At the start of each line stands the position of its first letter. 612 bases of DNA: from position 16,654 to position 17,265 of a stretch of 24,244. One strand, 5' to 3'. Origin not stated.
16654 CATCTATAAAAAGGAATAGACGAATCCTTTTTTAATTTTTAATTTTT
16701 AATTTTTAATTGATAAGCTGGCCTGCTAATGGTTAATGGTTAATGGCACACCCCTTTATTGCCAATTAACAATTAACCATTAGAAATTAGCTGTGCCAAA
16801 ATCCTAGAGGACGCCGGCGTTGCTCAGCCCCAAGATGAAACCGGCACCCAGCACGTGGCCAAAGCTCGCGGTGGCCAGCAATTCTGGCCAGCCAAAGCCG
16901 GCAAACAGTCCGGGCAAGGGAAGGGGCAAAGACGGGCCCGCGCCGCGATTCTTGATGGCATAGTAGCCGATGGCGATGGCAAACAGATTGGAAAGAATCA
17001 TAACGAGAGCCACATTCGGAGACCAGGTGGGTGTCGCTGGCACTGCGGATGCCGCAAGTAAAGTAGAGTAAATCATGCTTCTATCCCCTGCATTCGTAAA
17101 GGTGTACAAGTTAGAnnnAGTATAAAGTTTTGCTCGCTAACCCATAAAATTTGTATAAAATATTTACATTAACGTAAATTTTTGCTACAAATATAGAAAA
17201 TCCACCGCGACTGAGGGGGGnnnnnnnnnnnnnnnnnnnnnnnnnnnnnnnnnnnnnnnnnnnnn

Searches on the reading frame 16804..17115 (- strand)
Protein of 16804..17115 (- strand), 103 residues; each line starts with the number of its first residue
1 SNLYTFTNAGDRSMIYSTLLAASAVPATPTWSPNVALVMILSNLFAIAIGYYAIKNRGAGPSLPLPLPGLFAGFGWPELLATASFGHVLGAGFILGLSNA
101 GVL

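Call 35: search_protein_families(library=pfam, proteins=[window:16804-17115:-], max_evalue=0.00001)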
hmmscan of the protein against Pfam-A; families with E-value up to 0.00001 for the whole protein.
window:16804-17115:- (103 aa): 1 family
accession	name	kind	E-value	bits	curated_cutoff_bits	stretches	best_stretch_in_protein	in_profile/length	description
PF01241.23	PSI_PSAK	-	5.1e-30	103.7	23.2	1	33-102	1-70/70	Photosystem I psaG / psaK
